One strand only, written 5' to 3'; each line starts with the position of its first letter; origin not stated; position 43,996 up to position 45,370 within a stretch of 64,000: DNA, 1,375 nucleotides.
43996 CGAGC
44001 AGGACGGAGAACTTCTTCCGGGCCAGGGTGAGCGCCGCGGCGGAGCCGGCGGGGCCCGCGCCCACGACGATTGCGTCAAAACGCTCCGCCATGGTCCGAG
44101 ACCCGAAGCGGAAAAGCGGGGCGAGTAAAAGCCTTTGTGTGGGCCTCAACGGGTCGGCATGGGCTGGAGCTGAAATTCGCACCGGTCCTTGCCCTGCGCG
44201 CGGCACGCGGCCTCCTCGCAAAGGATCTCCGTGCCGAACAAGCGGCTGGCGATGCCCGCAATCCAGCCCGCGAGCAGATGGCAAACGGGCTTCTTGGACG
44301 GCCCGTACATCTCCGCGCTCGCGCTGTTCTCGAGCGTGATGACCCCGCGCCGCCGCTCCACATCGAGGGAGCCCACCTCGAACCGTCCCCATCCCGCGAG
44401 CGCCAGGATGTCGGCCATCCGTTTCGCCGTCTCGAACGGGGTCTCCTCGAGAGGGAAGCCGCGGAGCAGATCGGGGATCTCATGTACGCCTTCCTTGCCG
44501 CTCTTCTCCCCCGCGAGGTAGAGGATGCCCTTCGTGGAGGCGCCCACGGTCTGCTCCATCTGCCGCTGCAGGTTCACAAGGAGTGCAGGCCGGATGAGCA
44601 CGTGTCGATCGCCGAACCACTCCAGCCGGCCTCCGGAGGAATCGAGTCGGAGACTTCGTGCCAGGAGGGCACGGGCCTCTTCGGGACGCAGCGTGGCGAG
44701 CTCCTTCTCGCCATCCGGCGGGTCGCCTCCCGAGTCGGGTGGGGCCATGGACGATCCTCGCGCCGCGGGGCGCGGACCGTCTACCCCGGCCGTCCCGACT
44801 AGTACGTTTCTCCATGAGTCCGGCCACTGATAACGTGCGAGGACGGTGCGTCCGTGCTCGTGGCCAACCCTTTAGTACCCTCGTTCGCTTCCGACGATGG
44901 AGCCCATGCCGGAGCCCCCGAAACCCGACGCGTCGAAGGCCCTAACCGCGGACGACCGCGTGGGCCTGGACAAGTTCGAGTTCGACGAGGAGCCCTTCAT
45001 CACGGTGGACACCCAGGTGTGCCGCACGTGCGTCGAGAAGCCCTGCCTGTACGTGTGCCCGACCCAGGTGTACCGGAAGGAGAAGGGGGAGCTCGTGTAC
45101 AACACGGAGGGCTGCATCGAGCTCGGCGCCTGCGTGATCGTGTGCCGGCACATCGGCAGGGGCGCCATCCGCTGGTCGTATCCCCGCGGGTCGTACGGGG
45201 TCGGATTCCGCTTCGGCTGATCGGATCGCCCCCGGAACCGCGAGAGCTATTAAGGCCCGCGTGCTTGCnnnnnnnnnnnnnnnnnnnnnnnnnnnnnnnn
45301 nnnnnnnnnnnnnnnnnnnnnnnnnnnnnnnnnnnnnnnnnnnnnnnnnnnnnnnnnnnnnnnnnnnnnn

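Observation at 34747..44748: Two V4R-domain (hydrocarbon-binding family) proteins positioned as candidate sensors for the catabolic redox operons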

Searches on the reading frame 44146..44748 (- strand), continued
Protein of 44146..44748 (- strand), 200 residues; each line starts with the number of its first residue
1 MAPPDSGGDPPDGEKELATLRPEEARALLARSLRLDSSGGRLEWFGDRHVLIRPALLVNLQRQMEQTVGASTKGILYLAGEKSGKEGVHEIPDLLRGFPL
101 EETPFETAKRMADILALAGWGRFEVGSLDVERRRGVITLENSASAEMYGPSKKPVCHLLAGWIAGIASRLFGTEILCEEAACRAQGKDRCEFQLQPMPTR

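Call 51: find_homologous_proteins(query=A3, max_evalue=0.001)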
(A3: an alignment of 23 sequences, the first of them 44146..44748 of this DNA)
Query A3 (23 sequences) (200 aa, profile of the alignment): 65 proteins with E <= 0.001 among 8000 candidates.
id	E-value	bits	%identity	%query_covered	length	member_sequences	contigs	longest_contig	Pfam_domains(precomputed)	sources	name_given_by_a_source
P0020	1.4e-62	228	48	99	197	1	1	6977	PF02830.24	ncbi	-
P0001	1.5e-62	228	100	100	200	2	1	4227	PF02830.24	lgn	-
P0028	1.7e-62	228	45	95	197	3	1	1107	PF02830.24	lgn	-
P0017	1.8e-62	228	48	91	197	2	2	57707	PF02830.24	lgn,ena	-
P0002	1.8e-62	228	68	93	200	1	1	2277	PF02830.24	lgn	-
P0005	3.1e-62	227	55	93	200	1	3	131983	PF02830.24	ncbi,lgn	-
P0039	9.8e-62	226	46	95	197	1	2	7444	PF02830.24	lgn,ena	-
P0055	2.4e-61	224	27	81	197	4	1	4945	PF02830.24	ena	-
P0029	8.0e-61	223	46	89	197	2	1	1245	PF02830.24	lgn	-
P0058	8.4e-61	223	25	81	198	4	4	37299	PF02830.24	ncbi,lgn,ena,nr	ncbi:MAG TPA: hypothetical protein HA326_00395 [Thermoplasmata archaeon]|nr:hypothetical protein [Th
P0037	9.1e-61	223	44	95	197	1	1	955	PF02830.24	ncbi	-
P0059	9.9e-61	222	29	82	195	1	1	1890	PF02830.24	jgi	jgi:predicted hydrocarbon binding protein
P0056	1.0e-60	222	28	81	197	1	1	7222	PF02830.24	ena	-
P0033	1.9e-60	221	45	98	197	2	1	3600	PF02830.24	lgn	-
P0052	2.7e-60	221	27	82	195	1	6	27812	-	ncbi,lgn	-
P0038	4.0e-60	220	46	86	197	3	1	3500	PF02830.24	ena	-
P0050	4.4e-60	220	25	68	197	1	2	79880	PF02830.24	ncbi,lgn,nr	ncbi:MAG TPA: hypothetical protein VEY12_01175 [Thermoplasmata archaeon]|nr:hypothetical protein [Th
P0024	1.8e-59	218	44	95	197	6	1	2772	PF02830.24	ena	-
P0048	1.9e-59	218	44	81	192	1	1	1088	PF02830.24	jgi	jgi:uncharacterized protein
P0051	2.7e-59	218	23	68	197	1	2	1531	PF02830.24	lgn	-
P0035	3.0e-59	218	48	87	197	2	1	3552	PF02830.24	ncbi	-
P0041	1.5e-58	215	44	95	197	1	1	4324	PF02830.24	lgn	-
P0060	2.6e-58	215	28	82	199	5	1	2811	PF02830.24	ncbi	-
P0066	2.8e-58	214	27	82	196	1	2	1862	PF02830.24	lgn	-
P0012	9.0e-58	213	50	95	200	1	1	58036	PF02830.24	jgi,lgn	jgi:hypothetical protein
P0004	1.4e-57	212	57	93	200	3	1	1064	PF02830.24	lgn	-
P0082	2.1e-57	212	28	82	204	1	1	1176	PF02830.24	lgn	-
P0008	4.4e-57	211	49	99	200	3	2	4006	PF02830.24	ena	-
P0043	6.6e-57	210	45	91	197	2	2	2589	PF02830.24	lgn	-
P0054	9.5e-57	209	28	81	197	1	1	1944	PF02830.24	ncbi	-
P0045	1.7e-56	209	42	94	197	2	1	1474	PF02830.24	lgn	-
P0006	2.5e-56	208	51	92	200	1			PF02830.24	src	-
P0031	3.7e-56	208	46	99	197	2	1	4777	PF02830.24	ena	-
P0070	8.5e-56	206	28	69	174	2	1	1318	PF02830.24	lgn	-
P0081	9.2e-56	206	29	78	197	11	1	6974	PF02830.24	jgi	-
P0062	2.4e-55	205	28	81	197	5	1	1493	PF02830.24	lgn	-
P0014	3.9e-55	204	49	98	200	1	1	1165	PF02830.24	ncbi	-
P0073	4.5e-55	204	27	69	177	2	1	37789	PF02830.24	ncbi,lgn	-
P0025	1.0e-54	203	48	91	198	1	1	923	PF02830.24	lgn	-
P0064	1.1e-54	203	29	68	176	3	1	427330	PF02830.24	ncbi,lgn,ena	-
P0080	1.1e-54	203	29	69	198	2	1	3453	PF02830.24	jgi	jgi:predicted hydrocarbon binding protein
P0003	1.4e-54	202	63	88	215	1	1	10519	PF02830.24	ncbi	-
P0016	1.6e-54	202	46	99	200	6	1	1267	PF02830.24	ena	-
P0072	3.1e-54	201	29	69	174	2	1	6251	PF02830.24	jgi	jgi:predicted hydrocarbon binding protein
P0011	5.6e-54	200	50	95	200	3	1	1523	PF02830.24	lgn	-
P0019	3.8e-53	198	55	76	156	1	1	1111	PF02830.24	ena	-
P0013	4.0e-53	198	49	95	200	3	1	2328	PF02830.24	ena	-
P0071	1.1e-52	196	26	69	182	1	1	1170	PF02830.24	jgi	jgi:predicted hydrocarbon binding protein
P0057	2.2e-52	195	24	68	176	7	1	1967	PF02830.24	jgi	-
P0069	5.8e-52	194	26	69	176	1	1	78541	PF02830.24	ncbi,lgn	-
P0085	1.1e-51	193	29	80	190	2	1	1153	PF02830.24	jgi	jgi:predicted hydrocarbon binding protein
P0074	2.0e-51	192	27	69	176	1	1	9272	PF02830.24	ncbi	-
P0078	2.4e-51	192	29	69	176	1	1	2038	PF02830.24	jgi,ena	jgi:predicted hydrocarbon binding protein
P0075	1.0e-50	190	24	69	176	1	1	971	PF02830.24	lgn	-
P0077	7.7e-50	187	26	72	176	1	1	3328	PF02830.24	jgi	jgi:predicted hydrocarbon binding protein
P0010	8.2e-50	187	48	100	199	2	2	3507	PF02830.24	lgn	-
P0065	5.9e-48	181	25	68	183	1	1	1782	PF02830.24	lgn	-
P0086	4.6e-41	158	29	70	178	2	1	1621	PF02830.24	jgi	jgi:predicted hydrocarbon binding protein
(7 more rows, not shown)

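Call 53: find_encoding_contigs(protein=P0049, flank=10000, max_places=1)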
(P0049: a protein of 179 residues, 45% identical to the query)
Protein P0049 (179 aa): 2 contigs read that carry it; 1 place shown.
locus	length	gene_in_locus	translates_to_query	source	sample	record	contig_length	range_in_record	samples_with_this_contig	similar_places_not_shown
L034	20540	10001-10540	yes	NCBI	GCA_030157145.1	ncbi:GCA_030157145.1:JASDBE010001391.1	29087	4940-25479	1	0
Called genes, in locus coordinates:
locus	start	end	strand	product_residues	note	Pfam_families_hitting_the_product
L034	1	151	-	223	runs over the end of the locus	-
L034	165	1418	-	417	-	PF20510:HgmA_N (faint)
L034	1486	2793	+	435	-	PF00682:HMGL-like, PF22617:HCS_D2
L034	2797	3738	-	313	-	PF00892:EamA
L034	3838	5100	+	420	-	PF00330:Aconitase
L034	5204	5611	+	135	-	PF00694:Aconitase_C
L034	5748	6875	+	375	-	PF00180:Iso_dh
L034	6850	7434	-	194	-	PF13302:Acetyltransf_3, PF13420:Acetyltransf_4 (weak), PF00583:Acetyltransf_1, PF13673:Acetyltransf_10 (weak), PF13508:Acetyltransf_7, PF08445:FR47 (weak)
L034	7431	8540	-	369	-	PF00676:E1_dh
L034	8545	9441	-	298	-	PF16881:LIAS_N, PF04055:Radical_SAM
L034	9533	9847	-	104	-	PF14697:Fer4_21 (faint), PF13237:Fer4_10 (weak)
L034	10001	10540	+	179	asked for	PF02830:V4R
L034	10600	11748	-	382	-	-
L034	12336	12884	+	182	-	-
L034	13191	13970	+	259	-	-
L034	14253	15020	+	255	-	PF13676:TIR_2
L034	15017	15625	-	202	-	-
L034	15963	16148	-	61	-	-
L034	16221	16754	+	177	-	-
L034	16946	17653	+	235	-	PF00156:Pribosyltran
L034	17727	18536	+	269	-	PF02481:DNA_processg_A, PF18306:LDcluster4 (weak)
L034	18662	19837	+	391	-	PF20464:MmeI_N (weak), PF04313:HSDR_N (faint), PF13588:HSDR_N_2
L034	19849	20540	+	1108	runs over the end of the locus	PF02384:N6_Mtase, PF20473:MmeI_Mtase, PF07669:Eco57I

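Call 62: search_protein_representatives(alignment_id=A3)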
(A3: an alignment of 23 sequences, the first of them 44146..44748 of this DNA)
Query: 23 sequences, 180 profile positions. Proteins with E-value up to 0.001 (for the whole library): 4782; up to 1e-10: 1621; up to 1e-30: 66. The best 150 are listed.
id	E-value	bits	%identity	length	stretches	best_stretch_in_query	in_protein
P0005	9.9e-63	227.3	-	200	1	13-179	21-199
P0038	1.3e-60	220.4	-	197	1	13-179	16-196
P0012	2.9e-58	212.7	-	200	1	13-179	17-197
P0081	2.9e-56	206.2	-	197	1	15-179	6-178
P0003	4.5e-55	202.3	-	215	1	13-179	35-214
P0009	8.7e-54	198.1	-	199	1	1-179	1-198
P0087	4.1e-51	189.4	-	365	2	23-176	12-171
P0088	6.2e-49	182.3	-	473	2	4-173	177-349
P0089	2.3e-47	177.2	-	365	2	21-175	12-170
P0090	1.6e-46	174.4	-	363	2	19-175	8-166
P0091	1.9e-46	174.2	-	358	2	18-176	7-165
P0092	2.7e-46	173.7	-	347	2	15-174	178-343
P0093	3.9e-46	173.2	-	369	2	22-178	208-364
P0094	4.0e-46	173.2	-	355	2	13-176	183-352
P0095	6.0e-46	172.6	-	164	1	22-178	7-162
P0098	2.0e-44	167.6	-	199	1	13-177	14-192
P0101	1.7e-41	158.1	-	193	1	14-176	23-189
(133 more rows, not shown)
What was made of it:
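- Closest known: Stand-alone V4R proteins. Different: The two families here are lineage-specific, represented by about six clusters at 50% identity out of 4782 superfamily representatives (call 62).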

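Call 63: search_protein_families(library=pfam, proteins=[L002:15932-16351:+, P0087, P0088, P0095, P0098, P0101], max_evalue=0.01)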
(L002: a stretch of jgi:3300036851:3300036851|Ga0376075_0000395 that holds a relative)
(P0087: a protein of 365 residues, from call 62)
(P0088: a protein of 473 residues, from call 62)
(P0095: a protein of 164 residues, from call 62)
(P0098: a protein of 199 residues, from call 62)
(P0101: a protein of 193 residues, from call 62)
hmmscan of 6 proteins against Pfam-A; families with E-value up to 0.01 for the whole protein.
L002:15932-16351:+ (139 aa): 1 family
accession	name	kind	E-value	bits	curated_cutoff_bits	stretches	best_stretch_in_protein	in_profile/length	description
PF16995.10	tRNA-synt_2_TM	-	0.0014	18.9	26.8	1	53-135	49-131/215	Transmembrane region of lysyl-tRNA synthetase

P0087 (365 aa): 2 families
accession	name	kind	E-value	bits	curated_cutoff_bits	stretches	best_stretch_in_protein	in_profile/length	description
PF02830.23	V4R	-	1.7e-28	98.9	31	2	303-360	3-60/62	V4R domain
PF18546.6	MetOD1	-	9.3e-07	29.4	23.8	1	46-169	18-141/142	Methanogen output domain 1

P0088 (473 aa): 2 families
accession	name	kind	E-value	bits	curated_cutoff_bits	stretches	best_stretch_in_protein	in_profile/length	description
PF02830.23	V4R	-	2.8e-29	101.4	31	2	292-349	2-59/62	V4R domain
PF03259.23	Robl_LC7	-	4.3e-11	42.8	23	1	372-449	14-91/91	Roadblock/LC7 domain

P0095 (164 aa): 1 family
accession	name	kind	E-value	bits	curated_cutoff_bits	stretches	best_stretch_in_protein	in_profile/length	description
PF02830.23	V4R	-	1.8e-18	66.8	31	1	100-159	2-61/62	V4R domain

P0098 (199 aa): 2 families
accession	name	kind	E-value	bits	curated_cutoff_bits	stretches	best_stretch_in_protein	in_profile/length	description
PF02830.23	V4R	-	1.3e-19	70.4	31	1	132-191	3-62/62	V4R domain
PF06505.16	XylR_N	-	0.00033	20.8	23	1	24-75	2-54/101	Activator of aromatic catabolism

P0101 (193 aa): 2 families
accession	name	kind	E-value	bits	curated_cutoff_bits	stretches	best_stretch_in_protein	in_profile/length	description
PF02830.23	V4R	-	2.6e-15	56.7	31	1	130-188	3-61/62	V4R domain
PF06505.16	XylR_N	-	0.0031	17.6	23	1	26-115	6-92/101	Activator of aromatic catabolism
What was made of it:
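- One of the closest outgroup proteins is a 2xV4R-Robl_LC7 fusion (P0088; calls 62, 63).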

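Call 71: search_solved_structures(query=A1, max_evalue=0.001, show_alignments=3)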
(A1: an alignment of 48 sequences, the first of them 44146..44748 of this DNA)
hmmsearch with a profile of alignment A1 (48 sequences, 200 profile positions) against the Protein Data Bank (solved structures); distinct sequences matched with E-value up to 0.001: 5.
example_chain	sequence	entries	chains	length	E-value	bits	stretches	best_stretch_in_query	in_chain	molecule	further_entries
5kbe_A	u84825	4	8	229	5.1e-12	48.8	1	22-193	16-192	MopR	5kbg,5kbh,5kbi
7vqf_A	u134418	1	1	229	1.6e-10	43.9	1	22-193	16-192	Phenol sensing regulator, MopR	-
5fru_A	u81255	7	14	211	1.8e-10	43.7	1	146-193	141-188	Positive phenol-degradative gene regulator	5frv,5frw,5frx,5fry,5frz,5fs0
6iy8_A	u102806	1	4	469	5.5e-10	42.2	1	32-192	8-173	Positive regulator CapR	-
2osd_A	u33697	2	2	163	8.1e-07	31.8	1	108-196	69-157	Hypothetical protein MJ1460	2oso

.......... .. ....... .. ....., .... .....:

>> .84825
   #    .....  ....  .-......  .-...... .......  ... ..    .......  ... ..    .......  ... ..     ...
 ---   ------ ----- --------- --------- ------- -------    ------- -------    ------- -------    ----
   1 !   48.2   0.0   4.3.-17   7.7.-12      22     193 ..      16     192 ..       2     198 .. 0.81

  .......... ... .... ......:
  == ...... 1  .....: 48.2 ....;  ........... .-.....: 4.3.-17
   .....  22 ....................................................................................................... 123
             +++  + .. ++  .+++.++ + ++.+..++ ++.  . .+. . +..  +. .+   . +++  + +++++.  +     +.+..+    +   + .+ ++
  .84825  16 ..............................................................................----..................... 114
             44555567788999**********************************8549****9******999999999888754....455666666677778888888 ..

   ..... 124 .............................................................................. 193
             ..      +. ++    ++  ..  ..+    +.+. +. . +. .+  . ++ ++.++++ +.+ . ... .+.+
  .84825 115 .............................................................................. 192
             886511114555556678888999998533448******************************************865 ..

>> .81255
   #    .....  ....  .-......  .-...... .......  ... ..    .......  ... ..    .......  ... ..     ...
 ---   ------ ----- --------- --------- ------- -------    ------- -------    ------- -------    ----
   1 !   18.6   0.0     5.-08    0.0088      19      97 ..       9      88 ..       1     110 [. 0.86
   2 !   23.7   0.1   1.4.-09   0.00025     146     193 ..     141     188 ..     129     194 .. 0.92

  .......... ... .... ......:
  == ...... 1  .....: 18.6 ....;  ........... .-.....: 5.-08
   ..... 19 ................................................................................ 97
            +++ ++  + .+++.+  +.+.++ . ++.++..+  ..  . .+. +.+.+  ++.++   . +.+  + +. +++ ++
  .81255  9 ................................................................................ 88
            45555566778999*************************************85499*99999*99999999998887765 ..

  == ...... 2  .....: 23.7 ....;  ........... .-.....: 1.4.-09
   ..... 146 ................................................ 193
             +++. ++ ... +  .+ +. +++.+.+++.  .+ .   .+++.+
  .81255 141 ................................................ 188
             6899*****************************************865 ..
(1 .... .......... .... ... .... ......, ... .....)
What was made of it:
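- Non-phenolic pocket: MopR His106 and Trp134 align with Leu115 and Leu139 (call 71). Pocket positions are aliphatic (call 71).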

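Call 78: search_protein_families(library=ncbifam, proteins=[window:44146-44748:-], max_evalue=0.01)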
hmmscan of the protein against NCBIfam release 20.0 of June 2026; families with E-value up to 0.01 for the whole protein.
window:44146-44748:- (200 aa): 3 families
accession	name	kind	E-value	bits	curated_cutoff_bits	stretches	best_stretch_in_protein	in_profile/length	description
NF041906.1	V4R_TF_MobR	exception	1.3e-07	30.5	999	1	26-192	10-180/544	phenol degradation transcriptional regulator MobR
NF053755.1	MsvR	equivalog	2.9e-06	27.1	220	1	120-193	161-235/236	transcriptional factor MsvR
TIGR02019.1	BchJ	equivalog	7.1e-06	26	74.3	1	59-193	51-187/188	bacteriochlorophyll 4-vinyl reductase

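Call 87: find_encoding_contigs(protein=P0086, flank=5000, max_places=2)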
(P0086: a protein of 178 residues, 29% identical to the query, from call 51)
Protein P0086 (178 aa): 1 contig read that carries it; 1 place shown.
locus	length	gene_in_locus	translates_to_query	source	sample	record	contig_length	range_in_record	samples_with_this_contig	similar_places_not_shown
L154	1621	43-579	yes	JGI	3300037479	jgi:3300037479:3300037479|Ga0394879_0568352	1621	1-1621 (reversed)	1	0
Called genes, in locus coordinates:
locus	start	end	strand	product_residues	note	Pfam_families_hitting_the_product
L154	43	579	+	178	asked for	PF02830:V4R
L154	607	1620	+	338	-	?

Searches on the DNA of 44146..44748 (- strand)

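Call 79: search_rna_families(source=L017, start=17560, end=17860, threshold=evalue, max_evalue=10)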
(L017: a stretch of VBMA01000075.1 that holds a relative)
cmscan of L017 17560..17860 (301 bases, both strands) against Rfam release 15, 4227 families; matches with E-value up to 10: 2.
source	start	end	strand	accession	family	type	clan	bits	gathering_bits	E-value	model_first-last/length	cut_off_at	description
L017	17732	17748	-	RF01333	CRISPR-DR20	Gene; CRISPR;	-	15.9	42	1.3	7-23/36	no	CRISPR RNA direct repeat element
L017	17585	17604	+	RF02808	PyrR210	Gene; snRNA; snoRNA; HACA-box;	-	11.7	59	9.1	1-59/59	no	Pyrobaculum sRNA 210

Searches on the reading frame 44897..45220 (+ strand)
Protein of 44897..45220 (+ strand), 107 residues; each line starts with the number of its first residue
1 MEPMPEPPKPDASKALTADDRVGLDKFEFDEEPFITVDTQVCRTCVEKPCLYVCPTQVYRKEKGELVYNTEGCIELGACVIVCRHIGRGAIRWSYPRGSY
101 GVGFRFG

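Call 5: search_protein_families(library=pfam, proteins=[window:44897-45220:+], max_evalue=0.01)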
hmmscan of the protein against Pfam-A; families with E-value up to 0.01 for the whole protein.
window:44897-45220:+ (107 aa): 5 families
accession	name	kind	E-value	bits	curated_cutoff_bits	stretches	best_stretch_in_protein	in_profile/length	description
PF13237.11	Fer4_10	-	4.4e-06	27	25.5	1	36-83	3-52/53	4Fe-4S dicluster domain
PF14697.11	Fer4_21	-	2.8e-05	24.6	35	0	24-56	23-53/59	4Fe-4S dicluster domain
PF12838.12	Fer4_7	-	9.2e-05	23.3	27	1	42-84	2-49/52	4Fe-4S dicluster domain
PF13187.11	Fer4_9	-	0.0015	18.9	27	1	42-85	2-49/52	4Fe-4S dicluster domain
PF13247.11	Fer4_11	-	0.0022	18.6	26.2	1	37-83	5-54/100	4Fe-4S dicluster domain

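Call 78: search_protein_families(library=ncbifam, proteins=[window:44897-45220:+], max_evalue=0.01)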
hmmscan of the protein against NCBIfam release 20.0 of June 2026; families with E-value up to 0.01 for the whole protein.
window:44897-45220:+ (107 aa): 23 families
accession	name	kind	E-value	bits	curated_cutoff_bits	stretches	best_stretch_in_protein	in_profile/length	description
NF011993.0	PRK15449.1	equivalog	2.2e-14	53.4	166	1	16-107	5-95/95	ferredoxin-like protein FixX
NF040864.1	HgcB_ferredoxin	equivalog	8.8e-07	28.7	99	1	36-84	10-57/93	mercury methylation ferredoxin HgcB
NF043039.1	HgcAB_like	equivalog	2.2e-06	27.5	285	1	28-84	288-345/350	HgcAB-like fusion protein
TIGR04105.1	FeFe_hydrog_B1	subfamily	2.5e-06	26.5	450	1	39-84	110-155/462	monomeric [FeFe] hydrogenase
NF038355.1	FDH3_beta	equivalog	2.8e-06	27.5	240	1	41-85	53-98/180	formate dehydrogenase FDH3 subunit beta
NF007658.0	PRK10330.1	equivalog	5.4e-06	26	260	1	39-85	55-101/181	electron transport protein HydN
NF045797.1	DsrO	equivalog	6.5e-06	25.7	200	1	40-88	101-150/235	sulfate reduction electron transfer complex DsrMKJOP subunit DsrO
TIGR02951.1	DMSO_dmsB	equivalog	1.2e-05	25.3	214.1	1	29-84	51-108/161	DMSO/selenate family reductase complex B subunit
NF045874.1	Vhu_polyferre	exception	1.2e-05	24.3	600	1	39-95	29-84/381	F420-non-reducing hydrogenase associated-polyferredoxin VhuB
TIGR04041.1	activase_YjjW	hypoth_equivalog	3.6e-05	23.3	250.2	1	40-86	41-85/276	YjjW family glycine radical enzyme activase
NF011569.0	PRK14993.1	equivalog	8.9e-05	22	416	1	40-85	98-144/244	tetrathionate reductase subunit TtrB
TIGR03149.1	cyt_nit_nrfC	equivalog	9.5e-05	21.8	377.6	1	39-85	91-139/225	cytochrome c nitrite reductase Fe-S protein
NF009408.0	PRK12769.1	equivalog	9.7e-05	20.7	1003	1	40-84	54-98/659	formate-dependent uric acid utilization protein AegA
NF041715.1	arsenate_red_ArrB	equivalog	0.00011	21.8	450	1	40-84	55-100/233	arsenate respiratory reductase iron-sulfur subunit ArrB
NF007382.0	PRK09898.1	equivalog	0.00026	20.6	213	1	37-84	118-167/208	ferredoxin-like protein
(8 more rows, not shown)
